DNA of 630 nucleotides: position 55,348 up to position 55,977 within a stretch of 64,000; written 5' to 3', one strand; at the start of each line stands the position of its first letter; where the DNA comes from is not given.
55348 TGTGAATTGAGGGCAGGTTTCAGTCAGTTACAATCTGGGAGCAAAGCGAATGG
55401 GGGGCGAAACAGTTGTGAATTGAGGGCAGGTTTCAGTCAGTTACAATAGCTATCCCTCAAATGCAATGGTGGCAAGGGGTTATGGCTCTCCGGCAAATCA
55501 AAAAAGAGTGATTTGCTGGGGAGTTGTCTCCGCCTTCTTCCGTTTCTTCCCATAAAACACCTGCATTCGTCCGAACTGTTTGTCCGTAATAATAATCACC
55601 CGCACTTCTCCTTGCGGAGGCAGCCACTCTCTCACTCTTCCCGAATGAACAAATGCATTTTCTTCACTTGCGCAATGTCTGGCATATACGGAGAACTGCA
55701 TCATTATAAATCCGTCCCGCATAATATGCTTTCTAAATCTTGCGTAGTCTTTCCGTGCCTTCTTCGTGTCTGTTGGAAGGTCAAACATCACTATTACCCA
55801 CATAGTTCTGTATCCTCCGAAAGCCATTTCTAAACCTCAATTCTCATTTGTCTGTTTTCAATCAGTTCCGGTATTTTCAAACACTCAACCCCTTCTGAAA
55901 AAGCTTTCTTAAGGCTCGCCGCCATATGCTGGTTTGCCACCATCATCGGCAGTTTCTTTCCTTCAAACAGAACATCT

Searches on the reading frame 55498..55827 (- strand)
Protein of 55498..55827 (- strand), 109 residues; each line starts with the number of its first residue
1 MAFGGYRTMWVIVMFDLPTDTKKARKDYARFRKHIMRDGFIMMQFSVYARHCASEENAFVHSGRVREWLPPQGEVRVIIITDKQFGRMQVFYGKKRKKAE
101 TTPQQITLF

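Call 7: search_protein_families(library=pfam, proteins=[window:55498-55827:-])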
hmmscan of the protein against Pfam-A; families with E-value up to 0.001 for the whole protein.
window:55498-55827:- (109 aa): 2 families
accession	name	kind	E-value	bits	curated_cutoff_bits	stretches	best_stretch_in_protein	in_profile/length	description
PF09827.14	CRISPR_Cas2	-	3.2e-18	66.1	23.8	1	9-88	1-74/74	CRISPR associated protein Cas2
PF20803.2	PaaX_M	-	7.7e-06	26.4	24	1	9-55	7-50/83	PaaX protein central Cas2-like domain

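Call 12: find_encoding_contigs(protein=window:55498-55827:-, flank=6000, max_places=10)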
Protein window:55498-55827:- (109 aa): no gene with exactly this product is on record in the collection.

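Call 42: search_protein_families(library=ncbifam, proteins=[window:55498-55827:-])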
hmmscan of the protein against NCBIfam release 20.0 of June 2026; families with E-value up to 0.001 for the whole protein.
window:55498-55827:- (109 aa): 1 family
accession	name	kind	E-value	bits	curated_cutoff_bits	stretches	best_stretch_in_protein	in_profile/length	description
TIGR01573.1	cas2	equivalog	1.5e-20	73.2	24.5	1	9-99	1-89/96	CRISPR-associated endonuclease Cas2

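Call 59: find_homologous_proteins(query=window:55498-55827:-, max_evalue=1e-20)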
Query window:55498-55827:- (109 aa): 1445 proteins with E <= 1e-20 among 1448 candidates; the best 120 are listed.
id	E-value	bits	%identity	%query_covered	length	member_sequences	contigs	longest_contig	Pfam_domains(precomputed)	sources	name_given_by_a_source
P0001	1.4e-68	246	100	100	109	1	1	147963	PF20803.3,PF09827.15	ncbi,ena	-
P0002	8.0e-60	218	86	100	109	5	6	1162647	PF20803.3,PF09827.15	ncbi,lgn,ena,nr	ncbi:MAG: CRISPR-associated endonuclease Cas2 [Candidatus Mycalebacterium zealandia]|nr:MAG: CRISPR-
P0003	1.4e-59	217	86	100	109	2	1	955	PF20803.3,PF09827.15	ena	-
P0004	7.4e-58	212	84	100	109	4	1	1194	PF20803.3,PF09827.15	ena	-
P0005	4.4e-57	209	84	100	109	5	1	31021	PF20803.3,PF09827.15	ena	-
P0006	1.3e-55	204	82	100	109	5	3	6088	PF20803.3,PF09827.15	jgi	-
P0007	5.8e-50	186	79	93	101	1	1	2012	PF20803.3,PF09827.15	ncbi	-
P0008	2.6e-49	184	75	100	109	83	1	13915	PF20803.3,PF09827.15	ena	-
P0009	1.0e-48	182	77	93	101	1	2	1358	PF09827.15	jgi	-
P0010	5.4e-48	180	77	93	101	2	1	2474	PF20803.3,PF09827.15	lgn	-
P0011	2.9e-47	177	69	100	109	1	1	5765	PF20803.3,PF09827.15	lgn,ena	-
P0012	8.2e-47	176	80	88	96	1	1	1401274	PF09827.15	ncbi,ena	-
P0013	2.8e-46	174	81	88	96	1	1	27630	PF09827.15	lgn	-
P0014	3.5e-46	174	70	100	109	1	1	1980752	PF20803.3,PF09827.15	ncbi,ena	-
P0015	1.1e-45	172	67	99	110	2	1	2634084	PF20803.3,PF09827.15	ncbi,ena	-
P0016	1.3e-45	172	68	100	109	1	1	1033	PF09827.15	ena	-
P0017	2.0e-45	172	79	88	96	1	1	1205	PF09827.15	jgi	-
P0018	2.9e-45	171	70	100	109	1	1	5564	PF20803.3,PF09827.15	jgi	jgi:CRISPR-associated protein Cas2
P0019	3.2e-45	171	68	100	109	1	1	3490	PF09827.15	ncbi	ncbi:MAG: CRISPR-associated endonuclease Cas2 [Phycisphaeraceae bacterium JB051]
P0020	5.6e-45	170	70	99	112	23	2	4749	PF20803.3,PF09827.15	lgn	-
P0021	9.3e-45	169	64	100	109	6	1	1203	PF20803.3,PF09827.15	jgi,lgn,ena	-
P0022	1.1e-44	169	67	100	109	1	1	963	PF20803.3,PF09827.15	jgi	jgi:CRISPR-associated protein Cas2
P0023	1.5e-44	169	66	100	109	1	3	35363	PF20803.3,PF09827.15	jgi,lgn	-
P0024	1.6e-44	169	69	100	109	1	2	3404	PF20803.3,PF09827.15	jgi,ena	-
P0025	1.6e-44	169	66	100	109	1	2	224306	PF20803.3,PF09827.15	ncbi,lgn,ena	-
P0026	1.8e-44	168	66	100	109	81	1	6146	PF20803.3,PF09827.15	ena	-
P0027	1.9e-44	168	68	98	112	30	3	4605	PF20803.3,PF09827.15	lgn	-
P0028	2.3e-44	168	69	96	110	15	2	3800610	PF09827.15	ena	-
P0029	3.2e-44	168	65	100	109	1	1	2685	PF20803.3,PF09827.15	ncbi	-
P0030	3.3e-44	168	69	100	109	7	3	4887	PF20803.3,PF09827.15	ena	-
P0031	3.6e-44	167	70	100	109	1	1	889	PF20803.3,PF09827.15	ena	-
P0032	3.6e-44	167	69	99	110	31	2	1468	PF20803.3,PF09827.15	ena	-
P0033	4.1e-44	167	66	100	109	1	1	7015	PF20803.3,PF09827.15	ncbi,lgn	ncbi:MAG: CRISPR-associated endonuclease Cas2 [Nitrospiria bacterium]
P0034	4.4e-44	167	69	100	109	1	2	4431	PF20803.3,PF09827.15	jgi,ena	-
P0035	4.6e-44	167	66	99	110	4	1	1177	PF20803.3,PF09827.15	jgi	-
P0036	4.9e-44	167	65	100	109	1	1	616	PF20803.3,PF09827.15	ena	-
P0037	6.9e-44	167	69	100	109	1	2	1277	PF20803.3,PF09827.15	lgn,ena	-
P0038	7.3e-44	167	69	99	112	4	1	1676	PF20803.3,PF09827.15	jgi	-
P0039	1.1e-43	166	65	100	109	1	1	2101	PF20803.3,PF09827.15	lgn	-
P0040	1.1e-43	166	67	98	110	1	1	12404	PF20803.3,PF09827.15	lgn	-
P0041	1.1e-43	166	70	100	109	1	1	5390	PF20803.3,PF09827.15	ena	-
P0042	1.2e-43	166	67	100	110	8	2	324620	PF20803.3,PF09827.15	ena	-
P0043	1.5e-43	166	65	100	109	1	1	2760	PF20803.3,PF09827.15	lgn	-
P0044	1.5e-43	166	70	100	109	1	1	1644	PF20803.3,PF09827.15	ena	-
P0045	1.6e-43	165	66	100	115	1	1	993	PF20803.3,PF09827.15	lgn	-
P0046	1.8e-43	165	64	100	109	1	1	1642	PF20803.3,PF09827.15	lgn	-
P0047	1.9e-43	165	67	100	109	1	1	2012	PF20803.3,PF09827.15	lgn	-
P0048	1.9e-43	165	64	100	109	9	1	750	PF20803.3,PF09827.15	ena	-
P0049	2.0e-43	165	68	100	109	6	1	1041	PF20803.3,PF09827.15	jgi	jgi:CRISPR-associated protein Cas2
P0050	2.2e-43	165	68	100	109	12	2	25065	PF20803.3,PF09827.15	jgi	jgi:CRISPR-associated protein Cas2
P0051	2.6e-43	165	67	100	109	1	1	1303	PF20803.3,PF09827.15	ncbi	-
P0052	2.7e-43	165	65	100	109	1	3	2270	PF20803.3,PF09827.15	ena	-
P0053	2.8e-43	165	66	100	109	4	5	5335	PF20803.3,PF09827.15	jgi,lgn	-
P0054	2.8e-43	165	66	100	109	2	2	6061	PF20803.3,PF09827.15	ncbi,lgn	-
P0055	2.9e-43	165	66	100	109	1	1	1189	PF20803.3,PF09827.15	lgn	-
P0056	2.9e-43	165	68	100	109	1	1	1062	PF20803.3,PF09827.15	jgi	-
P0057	3.2e-43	164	68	100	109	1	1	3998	PF20803.3,PF09827.15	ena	-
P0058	3.2e-43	164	68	100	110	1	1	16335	PF20803.3,PF09827.15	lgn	-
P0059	3.4e-43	164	68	100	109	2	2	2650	PF20803.3,PF09827.15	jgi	jgi:CRISPR-associated protein Cas2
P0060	3.4e-43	164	65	100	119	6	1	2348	PF20803.3,PF09827.15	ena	-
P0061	3.4e-43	164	64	100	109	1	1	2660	PF20803.3,PF09827.15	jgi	jgi:CRISPR-associated protein Cas2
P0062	3.4e-43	164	67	100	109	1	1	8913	PF20803.3,PF09827.15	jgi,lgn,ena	-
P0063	3.5e-43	164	66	100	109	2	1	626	PF20803.3,PF09827.15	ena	-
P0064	3.6e-43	164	68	100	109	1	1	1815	PF20803.3,PF09827.15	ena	-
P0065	3.7e-43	164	68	96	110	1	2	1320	PF20803.3,PF09827.15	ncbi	-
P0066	4.1e-43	164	64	100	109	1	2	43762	PF20803.3,PF09827.15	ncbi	-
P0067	4.1e-43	164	69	100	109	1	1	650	PF20803.3,PF09827.15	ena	-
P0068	4.2e-43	164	68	100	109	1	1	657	PF20803.3,PF09827.15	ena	-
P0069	4.4e-43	164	66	98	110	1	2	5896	PF20803.3,PF09827.15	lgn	-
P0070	4.5e-43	164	67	100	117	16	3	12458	PF20803.3,PF09827.15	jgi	-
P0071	4.9e-43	164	64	100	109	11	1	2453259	PF20803.3,PF09827.15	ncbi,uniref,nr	ncbi:CRISPR-associated endoribonuclease Cas2 [Hydrogenovibrio crunogenus]|uniref:CRISPR-associated e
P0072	4.9e-43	164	66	100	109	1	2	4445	PF20803.3,PF09827.15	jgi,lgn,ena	-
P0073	5.0e-43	164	66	100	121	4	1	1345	PF09827.15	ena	-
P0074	5.1e-43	164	67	100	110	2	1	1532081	PF20803.3,PF09827.15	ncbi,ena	-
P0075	5.2e-43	164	68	100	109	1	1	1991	PF20803.3,PF09827.15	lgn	-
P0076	5.3e-43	164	65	100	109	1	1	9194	PF20803.3,PF09827.15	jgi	jgi:CRISPR-associated protein Cas2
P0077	5.5e-43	164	66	100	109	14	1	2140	PF20803.3,PF09827.15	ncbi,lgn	-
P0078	5.8e-43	164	66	100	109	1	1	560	PF09827.15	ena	-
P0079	6.0e-43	164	64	100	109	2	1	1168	PF20803.3,PF09827.15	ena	-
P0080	6.2e-43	164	68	100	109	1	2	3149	PF20803.3,PF09827.15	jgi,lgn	-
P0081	6.5e-43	163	65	100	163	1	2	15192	PF20803.3,PF09827.15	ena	-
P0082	6.5e-43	163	69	93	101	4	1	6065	PF09827.15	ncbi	-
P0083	6.6e-43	163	67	100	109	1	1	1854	PF09827.15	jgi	jgi:CRISPR-associated protein Cas2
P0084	6.7e-43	163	66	100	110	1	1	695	PF09827.15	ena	-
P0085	6.8e-43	163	65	100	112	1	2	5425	PF20803.3,PF09827.15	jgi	jgi:CRISPR-associated protein Cas2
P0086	6.8e-43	163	63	100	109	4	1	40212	PF09827.15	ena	-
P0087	6.9e-43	163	67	100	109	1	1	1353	PF20803.3,PF09827.15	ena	-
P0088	8.5e-43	163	64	100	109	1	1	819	PF20803.3,PF09827.15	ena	-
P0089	8.7e-43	163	65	100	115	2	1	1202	PF20803.3,PF09827.15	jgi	jgi:CRISPR-associated protein Cas2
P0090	8.7e-43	163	64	100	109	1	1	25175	PF20803.3,PF09827.15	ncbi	-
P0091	9.0e-43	163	64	100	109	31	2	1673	PF20803.3,PF09827.15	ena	-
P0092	9.1e-43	163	64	100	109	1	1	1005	PF20803.3,PF09827.15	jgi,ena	-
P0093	9.4e-43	163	64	100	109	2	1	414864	PF09827.15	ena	-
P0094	1.1e-42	163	63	100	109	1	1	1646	PF20803.3,PF09827.15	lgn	-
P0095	1.1e-42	163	67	100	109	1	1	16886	PF20803.3,PF09827.15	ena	-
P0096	1.2e-42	163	67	100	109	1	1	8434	PF20803.3,PF09827.15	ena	-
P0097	1.2e-42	163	65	100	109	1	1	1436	PF20803.3,PF09827.15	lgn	-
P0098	1.3e-42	163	64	100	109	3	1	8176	PF20803.3,PF09827.15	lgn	-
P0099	1.3e-42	163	66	100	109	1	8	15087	PF09827.15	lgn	-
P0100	1.3e-42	162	68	96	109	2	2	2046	PF20803.3,PF09827.15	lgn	-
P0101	1.3e-42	162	70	96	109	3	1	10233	PF20803.3,PF09827.15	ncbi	-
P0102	1.4e-42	162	66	100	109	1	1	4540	PF20803.3,PF09827.15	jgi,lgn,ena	-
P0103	1.5e-42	162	65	100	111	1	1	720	PF09827.15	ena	-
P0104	1.5e-42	162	67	100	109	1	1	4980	PF09827.15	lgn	-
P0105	1.7e-42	162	69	100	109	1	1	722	PF20803.3,PF09827.15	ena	-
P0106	1.7e-42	162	66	98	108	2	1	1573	PF09827.15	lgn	-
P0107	1.8e-42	162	66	100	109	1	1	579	PF20803.3,PF09827.15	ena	-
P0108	1.8e-42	162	66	100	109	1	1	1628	PF20803.3,PF09827.15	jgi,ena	-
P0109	1.8e-42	162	68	96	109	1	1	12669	PF20803.3,PF09827.15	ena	-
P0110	1.8e-42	162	64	100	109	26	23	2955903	PF09827.15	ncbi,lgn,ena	-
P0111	1.8e-42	162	66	100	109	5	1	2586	PF20803.3,PF09827.15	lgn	-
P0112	1.9e-42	162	67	98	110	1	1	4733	PF20803.3,PF09827.15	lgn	-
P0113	2.0e-42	162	72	93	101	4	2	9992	PF20803.3,PF09827.15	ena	-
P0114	2.0e-42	162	67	100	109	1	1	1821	PF20803.3,PF09827.15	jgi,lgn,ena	-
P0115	2.1e-42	162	64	100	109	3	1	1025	PF20803.3,PF09827.15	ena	-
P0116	2.1e-42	162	66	100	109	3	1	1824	PF20803.3,PF09827.15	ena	-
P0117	2.1e-42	162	65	100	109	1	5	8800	PF20803.3,PF09827.15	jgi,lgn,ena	jgi:CRISPR-associated protein Cas2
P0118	2.2e-42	162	65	100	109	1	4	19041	PF20803.3,PF09827.15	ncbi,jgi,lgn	jgi:CRISPR-associated protein Cas2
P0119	2.2e-42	162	65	100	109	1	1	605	PF20803.3,PF09827.15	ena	-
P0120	2.3e-42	162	64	100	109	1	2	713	PF20803.3,PF09827.15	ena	-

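Call 60: find_encoding_contigs(protein=P0001, flank=6000, max_places=10)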
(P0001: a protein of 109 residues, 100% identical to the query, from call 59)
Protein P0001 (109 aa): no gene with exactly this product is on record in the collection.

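Call 61: list_cluster_members(proteins=[P0001, P0002, P0005, P0006])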
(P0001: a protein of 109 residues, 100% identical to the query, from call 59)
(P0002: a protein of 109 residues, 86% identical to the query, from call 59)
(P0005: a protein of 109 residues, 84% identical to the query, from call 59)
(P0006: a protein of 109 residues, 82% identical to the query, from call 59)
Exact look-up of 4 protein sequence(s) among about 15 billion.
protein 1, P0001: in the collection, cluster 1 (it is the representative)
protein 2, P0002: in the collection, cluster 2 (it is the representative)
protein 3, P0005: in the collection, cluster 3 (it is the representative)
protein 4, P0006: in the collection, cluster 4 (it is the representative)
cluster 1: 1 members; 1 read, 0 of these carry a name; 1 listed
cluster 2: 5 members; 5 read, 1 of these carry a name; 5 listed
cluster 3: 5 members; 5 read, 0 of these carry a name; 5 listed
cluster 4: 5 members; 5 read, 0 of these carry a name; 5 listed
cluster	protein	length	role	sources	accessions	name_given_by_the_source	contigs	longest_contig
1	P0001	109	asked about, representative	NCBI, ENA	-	-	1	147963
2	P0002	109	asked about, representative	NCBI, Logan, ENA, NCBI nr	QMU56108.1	MAG: CRISPR-associated endonuclease Cas2 [Candidatus Mycalebacterium zealandia]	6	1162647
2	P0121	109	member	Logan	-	-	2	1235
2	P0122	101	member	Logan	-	-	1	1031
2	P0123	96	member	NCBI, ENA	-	-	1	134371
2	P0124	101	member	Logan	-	-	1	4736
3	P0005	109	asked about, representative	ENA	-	-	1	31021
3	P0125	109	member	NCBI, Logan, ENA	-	-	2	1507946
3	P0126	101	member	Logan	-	-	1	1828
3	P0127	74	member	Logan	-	-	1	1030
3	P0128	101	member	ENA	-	-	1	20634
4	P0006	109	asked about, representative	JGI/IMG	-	-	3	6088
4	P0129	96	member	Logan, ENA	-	-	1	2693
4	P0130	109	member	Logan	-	-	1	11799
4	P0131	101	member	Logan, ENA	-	-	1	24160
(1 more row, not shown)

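Call 62: find_encoding_contigs(protein=P0005, flank=5000, max_places=4)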
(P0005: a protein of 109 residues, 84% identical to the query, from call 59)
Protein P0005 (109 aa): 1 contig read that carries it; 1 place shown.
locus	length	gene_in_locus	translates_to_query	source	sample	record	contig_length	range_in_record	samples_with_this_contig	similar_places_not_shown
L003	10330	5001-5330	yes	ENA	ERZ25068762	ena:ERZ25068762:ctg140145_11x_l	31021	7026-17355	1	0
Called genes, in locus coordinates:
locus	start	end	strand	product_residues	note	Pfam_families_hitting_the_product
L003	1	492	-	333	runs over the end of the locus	PF00586:AIRS, PF02769:AIRS_C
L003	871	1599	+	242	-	-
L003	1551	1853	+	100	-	-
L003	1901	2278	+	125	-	-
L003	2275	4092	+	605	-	PF13395:HNH_4, PF18541:RuvC_III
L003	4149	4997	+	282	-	PF01867:Cas_Cas1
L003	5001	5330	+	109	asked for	PF20803:PaaX_M (weak), PF09827:CRISPR_Cas2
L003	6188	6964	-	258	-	PF00194:Carb_anhydrase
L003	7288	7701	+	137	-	PF02082:Rrf2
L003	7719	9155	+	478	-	PF19295:SufBD_N, PF01458:SUFBD_core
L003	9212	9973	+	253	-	PF02463:SMC_N (faint), PF00005:ABC_tran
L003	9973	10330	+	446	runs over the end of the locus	PF19295:SufBD_N, PF01458:SUFBD_core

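Call 63: find_encoding_contigs(protein=P0006, flank=5000, max_places=4)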
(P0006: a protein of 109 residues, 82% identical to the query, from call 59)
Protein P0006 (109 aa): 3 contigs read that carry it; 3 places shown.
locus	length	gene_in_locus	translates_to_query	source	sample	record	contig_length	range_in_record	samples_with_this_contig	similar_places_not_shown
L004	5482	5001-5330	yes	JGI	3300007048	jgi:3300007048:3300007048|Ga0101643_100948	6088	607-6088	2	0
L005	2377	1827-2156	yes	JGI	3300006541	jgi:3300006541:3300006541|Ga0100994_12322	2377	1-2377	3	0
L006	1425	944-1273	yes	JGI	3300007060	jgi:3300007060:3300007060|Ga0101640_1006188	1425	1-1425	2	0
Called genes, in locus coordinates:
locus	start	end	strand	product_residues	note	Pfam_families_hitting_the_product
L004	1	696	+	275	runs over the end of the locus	PF12911:OppC_N (weak), PF00528:BPD_transp_1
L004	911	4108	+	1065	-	PF18470:Cas9_a (weak), PF13395:HNH_4, PF18541:RuvC_III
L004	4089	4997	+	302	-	PF01867:Cas_Cas1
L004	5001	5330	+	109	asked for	PF20803:PaaX_M (weak), PF09827:CRISPR_Cas2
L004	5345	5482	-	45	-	?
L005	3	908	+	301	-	?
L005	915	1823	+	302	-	PF01867:Cas_Cas1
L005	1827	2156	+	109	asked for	PF20803:PaaX_M (weak), PF09827:CRISPR_Cas2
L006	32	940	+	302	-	PF01867:Cas_Cas1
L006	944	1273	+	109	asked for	PF20803:PaaX_M (weak), PF09827:CRISPR_Cas2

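Call 64: find_encoding_contigs(protein=P0123, flank=5000, max_places=4)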
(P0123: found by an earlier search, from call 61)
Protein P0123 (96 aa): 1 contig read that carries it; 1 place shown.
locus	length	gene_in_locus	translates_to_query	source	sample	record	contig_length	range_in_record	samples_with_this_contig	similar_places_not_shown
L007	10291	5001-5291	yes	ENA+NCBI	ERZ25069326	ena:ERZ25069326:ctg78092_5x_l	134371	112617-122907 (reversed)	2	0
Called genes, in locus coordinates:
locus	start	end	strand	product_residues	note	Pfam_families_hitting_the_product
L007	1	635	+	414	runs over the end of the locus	PF08240:ADH_N, PF16912:Glu_dehyd_C (faint), PF00107:ADH_zinc_N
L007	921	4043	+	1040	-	PF18470:Cas9_a, PF13395:HNH_4, PF18541:RuvC_III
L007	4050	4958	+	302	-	PF01867:Cas_Cas1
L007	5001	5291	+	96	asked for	PF09827:CRISPR_Cas2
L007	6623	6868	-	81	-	-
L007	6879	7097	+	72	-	-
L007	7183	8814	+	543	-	PF03092:BT1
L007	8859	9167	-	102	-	PF08899:DUF1844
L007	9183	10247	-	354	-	PF01883:FeS_assembly_P, PF00142:Fer4_NifH (faint), PF01656:CbiA, PF02374:ArsA_ATPase (faint), PF09140:MipZ (weak), PF10609:ParA, PF13614:AAA_31 (weak)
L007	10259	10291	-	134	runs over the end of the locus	PF01883:FeS_assembly_P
